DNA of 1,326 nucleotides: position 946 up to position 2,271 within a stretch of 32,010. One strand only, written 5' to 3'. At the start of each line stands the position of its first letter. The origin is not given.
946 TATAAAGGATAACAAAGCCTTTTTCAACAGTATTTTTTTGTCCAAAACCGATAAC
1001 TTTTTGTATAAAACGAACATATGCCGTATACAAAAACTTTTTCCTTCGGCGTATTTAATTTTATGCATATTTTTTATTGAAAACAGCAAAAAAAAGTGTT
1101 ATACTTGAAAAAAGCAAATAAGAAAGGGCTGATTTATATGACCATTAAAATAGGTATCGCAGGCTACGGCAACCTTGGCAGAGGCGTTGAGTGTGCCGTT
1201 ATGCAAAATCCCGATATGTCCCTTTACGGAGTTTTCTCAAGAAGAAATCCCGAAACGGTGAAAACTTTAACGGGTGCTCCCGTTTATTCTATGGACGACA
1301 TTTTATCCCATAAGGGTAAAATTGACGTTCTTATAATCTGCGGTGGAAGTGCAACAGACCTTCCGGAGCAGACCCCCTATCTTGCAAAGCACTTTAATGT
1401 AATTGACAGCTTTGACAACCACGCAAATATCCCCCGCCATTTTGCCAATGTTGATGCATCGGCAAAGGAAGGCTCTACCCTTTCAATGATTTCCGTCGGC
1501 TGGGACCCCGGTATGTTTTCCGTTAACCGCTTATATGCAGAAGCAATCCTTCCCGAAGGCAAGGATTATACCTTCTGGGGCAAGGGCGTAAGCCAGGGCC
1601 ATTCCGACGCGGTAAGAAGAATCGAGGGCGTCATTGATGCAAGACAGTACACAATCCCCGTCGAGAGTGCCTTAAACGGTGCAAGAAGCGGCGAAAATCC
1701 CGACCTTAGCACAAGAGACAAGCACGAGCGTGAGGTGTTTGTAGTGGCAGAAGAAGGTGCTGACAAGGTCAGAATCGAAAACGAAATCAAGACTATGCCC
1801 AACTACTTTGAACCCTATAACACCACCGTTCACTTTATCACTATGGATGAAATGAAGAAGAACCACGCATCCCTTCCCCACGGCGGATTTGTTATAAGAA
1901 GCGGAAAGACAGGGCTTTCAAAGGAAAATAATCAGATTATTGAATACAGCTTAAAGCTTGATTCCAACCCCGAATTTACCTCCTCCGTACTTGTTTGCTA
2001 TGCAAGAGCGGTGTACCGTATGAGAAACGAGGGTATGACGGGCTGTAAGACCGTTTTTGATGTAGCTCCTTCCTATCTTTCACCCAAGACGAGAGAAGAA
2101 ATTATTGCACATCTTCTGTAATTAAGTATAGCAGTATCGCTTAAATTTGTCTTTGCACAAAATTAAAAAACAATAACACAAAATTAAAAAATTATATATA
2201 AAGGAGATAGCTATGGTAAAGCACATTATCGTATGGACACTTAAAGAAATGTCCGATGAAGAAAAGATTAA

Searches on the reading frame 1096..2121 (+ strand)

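Call 12: search_protein_families(library=ncbifam, proteins=[window:1096-2121:+], max_evalue=0.01)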
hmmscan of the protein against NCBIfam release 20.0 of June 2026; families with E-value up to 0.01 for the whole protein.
window:1096-2121:+ (341 aa): 3 families
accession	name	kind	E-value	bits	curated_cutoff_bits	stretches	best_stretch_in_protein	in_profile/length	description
TIGR01921.1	DAP-DH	equivalog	2.4e-136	454.2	180.6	1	16-341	3-324/324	diaminopimelate dehydrogenase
NF003251.0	PRK04207.1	equivalog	4.9e-06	25.8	185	1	16-68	2-56/343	type II glyceraldehyde-3-phosphate dehydrogenase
TIGR01546.1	GAPDH-II_archae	equivalog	0.0072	15.6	232.9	0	19-53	1-34/333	phosphorylating glyceraldehyde-3-phosphate dehydrogenase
